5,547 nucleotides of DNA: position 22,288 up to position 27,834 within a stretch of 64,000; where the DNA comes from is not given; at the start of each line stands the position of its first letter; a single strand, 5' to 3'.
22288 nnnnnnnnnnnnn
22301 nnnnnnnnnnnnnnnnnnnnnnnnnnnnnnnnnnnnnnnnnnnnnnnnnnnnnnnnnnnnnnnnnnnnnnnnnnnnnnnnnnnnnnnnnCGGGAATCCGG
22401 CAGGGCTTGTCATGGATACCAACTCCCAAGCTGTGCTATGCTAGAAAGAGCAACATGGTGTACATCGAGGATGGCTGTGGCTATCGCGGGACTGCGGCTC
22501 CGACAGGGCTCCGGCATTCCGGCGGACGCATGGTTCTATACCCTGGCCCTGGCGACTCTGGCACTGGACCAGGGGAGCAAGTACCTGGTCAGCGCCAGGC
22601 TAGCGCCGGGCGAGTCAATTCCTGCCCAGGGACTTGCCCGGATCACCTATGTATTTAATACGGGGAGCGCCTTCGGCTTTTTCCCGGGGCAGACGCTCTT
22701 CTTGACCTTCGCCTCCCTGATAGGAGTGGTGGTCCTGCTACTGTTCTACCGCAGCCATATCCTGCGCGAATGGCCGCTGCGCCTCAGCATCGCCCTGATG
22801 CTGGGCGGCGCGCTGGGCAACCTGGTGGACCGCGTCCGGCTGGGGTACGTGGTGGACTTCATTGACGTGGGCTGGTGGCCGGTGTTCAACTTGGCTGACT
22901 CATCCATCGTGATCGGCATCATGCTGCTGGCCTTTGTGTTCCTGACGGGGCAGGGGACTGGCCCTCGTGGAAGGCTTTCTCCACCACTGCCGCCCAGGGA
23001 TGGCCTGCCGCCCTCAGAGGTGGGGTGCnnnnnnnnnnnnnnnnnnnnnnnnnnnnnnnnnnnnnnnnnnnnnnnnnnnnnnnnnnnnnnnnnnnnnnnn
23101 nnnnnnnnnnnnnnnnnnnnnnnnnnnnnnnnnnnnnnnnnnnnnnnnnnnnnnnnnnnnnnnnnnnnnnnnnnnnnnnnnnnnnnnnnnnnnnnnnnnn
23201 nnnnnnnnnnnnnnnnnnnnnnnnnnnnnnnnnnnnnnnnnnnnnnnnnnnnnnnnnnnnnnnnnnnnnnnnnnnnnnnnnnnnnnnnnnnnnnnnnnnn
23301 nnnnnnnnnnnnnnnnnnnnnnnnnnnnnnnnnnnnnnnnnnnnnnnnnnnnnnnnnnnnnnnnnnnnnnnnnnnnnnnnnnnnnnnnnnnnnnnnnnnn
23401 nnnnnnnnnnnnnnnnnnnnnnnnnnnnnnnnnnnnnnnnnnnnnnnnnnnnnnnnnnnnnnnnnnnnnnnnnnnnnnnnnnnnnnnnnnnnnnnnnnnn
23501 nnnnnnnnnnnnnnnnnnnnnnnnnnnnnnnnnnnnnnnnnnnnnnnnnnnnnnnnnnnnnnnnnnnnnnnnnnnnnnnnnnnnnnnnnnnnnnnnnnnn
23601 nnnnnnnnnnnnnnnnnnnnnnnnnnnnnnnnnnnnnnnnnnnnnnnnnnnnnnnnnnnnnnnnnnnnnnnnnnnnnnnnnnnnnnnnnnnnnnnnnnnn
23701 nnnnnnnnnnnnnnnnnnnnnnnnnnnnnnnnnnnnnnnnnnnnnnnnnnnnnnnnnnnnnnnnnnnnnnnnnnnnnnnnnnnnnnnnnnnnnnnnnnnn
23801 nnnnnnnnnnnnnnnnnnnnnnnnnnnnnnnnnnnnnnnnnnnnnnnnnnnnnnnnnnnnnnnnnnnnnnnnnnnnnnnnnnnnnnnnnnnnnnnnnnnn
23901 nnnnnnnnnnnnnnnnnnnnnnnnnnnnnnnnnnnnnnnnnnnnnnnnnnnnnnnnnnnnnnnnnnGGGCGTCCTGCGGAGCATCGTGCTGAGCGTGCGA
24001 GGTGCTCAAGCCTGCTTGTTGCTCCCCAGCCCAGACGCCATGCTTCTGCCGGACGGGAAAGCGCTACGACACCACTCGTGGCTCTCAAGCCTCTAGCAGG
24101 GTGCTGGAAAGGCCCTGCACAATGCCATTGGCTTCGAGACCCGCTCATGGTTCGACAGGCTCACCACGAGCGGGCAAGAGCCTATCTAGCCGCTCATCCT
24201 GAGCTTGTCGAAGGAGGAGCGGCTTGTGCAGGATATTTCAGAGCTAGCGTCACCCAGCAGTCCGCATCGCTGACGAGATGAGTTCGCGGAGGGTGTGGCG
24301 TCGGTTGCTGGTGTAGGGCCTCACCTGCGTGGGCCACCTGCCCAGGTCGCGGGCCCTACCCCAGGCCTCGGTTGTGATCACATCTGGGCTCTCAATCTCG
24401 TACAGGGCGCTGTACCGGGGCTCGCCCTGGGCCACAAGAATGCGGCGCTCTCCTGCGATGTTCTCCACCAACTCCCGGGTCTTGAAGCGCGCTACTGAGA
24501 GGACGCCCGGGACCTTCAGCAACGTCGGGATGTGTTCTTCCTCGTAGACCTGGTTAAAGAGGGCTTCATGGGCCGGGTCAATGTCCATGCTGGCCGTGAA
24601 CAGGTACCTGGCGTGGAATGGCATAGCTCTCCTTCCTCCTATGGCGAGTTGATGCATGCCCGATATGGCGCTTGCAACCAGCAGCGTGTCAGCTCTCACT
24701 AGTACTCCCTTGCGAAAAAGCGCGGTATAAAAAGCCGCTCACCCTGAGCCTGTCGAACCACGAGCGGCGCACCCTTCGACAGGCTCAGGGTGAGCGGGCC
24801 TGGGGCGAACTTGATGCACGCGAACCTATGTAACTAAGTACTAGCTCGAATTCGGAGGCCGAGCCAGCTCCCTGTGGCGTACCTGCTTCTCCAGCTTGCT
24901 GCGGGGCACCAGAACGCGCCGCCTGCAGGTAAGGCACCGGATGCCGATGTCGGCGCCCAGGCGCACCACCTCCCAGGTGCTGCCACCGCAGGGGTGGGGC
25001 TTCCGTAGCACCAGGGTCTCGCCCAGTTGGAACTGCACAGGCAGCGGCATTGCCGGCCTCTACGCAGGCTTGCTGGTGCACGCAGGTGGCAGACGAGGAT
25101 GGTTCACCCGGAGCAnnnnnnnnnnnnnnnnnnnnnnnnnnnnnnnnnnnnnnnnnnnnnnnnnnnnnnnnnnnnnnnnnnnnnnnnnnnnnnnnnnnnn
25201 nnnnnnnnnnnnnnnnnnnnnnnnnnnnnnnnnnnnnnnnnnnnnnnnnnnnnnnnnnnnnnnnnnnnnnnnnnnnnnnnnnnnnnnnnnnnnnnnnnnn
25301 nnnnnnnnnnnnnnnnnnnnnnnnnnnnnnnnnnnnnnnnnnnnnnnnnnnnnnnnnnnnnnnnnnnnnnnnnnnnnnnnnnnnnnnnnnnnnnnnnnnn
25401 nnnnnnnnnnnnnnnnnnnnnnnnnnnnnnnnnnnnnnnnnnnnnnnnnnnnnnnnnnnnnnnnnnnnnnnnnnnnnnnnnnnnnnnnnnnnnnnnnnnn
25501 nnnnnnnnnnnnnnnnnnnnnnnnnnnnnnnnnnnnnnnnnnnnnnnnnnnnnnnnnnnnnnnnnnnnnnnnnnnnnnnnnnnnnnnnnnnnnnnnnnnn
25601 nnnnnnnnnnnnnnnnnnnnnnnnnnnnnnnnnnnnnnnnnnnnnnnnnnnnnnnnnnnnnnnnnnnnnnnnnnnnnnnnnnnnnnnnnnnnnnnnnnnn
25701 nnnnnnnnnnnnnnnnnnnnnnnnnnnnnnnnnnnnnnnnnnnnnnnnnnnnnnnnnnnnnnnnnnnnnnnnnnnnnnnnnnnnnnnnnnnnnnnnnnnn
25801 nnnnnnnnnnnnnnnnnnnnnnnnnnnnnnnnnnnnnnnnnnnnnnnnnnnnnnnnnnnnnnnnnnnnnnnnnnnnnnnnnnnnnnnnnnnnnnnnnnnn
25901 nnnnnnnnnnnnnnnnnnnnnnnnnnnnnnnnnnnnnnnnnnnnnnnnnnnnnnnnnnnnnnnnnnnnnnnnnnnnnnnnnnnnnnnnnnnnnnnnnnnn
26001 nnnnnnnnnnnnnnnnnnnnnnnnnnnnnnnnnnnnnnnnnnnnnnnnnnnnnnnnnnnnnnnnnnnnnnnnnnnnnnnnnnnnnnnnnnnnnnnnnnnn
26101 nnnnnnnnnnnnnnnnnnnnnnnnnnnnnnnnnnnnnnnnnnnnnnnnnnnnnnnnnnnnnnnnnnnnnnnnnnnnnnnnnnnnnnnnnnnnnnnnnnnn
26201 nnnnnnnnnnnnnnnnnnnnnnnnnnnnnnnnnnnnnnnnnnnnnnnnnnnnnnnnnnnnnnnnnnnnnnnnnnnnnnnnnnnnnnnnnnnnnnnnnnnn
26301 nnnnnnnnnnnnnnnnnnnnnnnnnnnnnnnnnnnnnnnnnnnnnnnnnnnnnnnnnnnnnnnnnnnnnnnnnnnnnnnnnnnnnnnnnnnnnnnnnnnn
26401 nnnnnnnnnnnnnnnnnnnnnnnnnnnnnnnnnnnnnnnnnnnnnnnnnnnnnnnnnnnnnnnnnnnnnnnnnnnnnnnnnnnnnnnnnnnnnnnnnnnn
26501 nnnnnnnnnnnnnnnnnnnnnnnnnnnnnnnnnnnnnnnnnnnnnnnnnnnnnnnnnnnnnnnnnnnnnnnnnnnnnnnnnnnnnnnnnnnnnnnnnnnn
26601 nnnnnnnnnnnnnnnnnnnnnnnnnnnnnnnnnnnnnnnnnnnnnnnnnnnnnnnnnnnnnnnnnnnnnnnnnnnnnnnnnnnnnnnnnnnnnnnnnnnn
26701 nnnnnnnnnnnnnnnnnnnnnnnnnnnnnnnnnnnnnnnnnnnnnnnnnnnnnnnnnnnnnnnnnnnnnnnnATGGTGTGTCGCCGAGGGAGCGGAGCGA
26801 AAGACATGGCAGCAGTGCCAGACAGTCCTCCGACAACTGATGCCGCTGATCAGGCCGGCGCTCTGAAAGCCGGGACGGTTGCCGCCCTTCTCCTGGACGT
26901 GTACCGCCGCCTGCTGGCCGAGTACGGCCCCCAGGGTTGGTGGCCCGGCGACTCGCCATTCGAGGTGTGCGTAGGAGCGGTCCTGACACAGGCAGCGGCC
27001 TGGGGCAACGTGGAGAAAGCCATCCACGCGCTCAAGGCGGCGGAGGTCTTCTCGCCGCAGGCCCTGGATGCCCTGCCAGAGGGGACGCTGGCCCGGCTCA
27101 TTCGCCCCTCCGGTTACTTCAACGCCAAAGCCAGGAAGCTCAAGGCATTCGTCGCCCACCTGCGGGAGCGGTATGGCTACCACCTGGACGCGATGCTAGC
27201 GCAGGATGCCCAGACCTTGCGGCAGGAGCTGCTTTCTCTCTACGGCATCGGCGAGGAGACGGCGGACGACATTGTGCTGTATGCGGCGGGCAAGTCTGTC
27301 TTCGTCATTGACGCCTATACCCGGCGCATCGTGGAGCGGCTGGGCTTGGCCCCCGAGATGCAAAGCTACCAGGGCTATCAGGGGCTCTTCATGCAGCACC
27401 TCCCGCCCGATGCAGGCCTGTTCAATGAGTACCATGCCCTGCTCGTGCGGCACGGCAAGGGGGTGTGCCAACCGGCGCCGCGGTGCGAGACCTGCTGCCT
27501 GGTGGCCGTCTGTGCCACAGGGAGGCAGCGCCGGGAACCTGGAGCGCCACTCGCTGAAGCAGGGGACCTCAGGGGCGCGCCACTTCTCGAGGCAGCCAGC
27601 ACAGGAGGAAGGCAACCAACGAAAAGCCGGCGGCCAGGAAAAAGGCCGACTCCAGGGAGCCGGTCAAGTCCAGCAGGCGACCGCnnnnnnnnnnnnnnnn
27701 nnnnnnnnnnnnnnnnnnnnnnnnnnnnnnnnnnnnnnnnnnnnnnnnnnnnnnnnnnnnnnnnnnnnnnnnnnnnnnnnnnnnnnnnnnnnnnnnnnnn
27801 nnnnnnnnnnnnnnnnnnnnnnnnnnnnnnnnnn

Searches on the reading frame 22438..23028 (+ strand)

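Call 37: search_protein_families(library=pfam, max_evalue=0.001, proteins=[window:22438-23028:+])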
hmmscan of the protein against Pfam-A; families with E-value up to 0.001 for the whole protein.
window:22438-23028:+ (197 aa): 1 family
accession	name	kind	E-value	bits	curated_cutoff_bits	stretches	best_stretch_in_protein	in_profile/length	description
PF01252.23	Peptidase_A8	-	2.2e-36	125.6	25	1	36-168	1-140/142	Signal peptidase (SPase) II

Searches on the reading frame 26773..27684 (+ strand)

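Call 37: search_protein_families(library=pfam, max_evalue=0.001, proteins=[window:26773-27684:+])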
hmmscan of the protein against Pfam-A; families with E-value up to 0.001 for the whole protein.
window:26773-27684:+ (304 aa): 1 family
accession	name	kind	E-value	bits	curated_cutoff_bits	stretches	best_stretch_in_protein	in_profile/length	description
PF00730.31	HhH-GPD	-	6.9e-11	42.9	26.2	1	67-206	1-102/108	HhH-GPD superfamily base excision DNA repair protein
